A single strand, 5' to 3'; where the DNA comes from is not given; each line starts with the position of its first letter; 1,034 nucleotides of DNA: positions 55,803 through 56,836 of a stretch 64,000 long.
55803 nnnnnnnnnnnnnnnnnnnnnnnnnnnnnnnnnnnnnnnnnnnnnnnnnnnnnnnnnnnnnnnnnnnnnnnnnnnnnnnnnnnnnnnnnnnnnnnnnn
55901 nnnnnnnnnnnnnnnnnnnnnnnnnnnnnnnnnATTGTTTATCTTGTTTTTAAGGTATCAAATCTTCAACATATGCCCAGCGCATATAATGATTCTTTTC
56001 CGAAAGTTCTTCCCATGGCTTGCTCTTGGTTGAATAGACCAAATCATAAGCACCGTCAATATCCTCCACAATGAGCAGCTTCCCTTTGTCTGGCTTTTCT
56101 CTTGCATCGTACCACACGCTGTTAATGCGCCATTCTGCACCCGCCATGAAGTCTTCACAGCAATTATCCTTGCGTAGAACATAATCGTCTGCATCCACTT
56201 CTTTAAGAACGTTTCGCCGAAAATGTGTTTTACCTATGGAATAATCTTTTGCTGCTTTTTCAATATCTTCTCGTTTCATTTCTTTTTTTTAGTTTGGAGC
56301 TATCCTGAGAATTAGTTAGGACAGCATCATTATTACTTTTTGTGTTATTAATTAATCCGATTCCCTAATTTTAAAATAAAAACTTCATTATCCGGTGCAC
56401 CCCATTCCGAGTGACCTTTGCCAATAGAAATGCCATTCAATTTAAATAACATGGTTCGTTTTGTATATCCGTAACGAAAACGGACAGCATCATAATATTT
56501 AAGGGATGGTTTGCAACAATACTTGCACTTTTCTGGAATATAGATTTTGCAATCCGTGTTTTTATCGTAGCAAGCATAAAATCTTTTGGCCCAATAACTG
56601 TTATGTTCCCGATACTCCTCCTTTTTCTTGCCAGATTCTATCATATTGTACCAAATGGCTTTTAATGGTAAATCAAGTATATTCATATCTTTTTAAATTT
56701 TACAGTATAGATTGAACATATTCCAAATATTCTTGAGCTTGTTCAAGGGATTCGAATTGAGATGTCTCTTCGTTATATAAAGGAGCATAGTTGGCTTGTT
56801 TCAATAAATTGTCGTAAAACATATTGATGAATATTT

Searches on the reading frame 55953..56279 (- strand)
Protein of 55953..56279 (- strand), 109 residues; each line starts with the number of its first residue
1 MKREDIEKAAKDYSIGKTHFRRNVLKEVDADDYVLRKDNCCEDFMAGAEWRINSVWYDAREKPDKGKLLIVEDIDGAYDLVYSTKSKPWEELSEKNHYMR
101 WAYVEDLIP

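Call 24: search_protein_families(library=pfam, proteins=[window:55953-56279:-], max_evalue=0.01)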
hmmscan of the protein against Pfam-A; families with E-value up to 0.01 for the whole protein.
window:55953-56279:- (109 aa): 0 families

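Call 25: search_protein_families(library=phrogs, proteins=[window:55953-56279:-], max_evalue=0.001)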
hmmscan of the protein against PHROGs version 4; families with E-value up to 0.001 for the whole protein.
window:55953-56279:- (109 aa): 1 family
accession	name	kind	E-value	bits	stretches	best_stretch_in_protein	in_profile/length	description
phrog_32914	-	unknown function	3.6e-16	60.6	1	1-109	1-105/119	-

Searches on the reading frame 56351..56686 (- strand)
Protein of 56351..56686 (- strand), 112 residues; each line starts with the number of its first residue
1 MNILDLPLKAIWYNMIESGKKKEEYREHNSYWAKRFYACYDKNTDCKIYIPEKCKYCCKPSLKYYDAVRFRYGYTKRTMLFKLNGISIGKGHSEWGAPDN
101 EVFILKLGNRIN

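Call 24: search_protein_families(library=pfam, proteins=[window:56351-56686:-], max_evalue=0.01)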
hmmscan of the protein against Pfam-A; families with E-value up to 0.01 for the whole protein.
window:56351-56686:- (112 aa): 0 families

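Call 25: search_protein_families(library=phrogs, proteins=[window:56351-56686:-], max_evalue=0.001)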
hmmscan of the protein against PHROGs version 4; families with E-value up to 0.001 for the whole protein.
window:56351-56686:- (112 aa): 1 family
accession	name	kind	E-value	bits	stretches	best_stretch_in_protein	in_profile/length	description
phrog_625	-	unknown function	2.4e-18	67.2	1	1-110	1-92/98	-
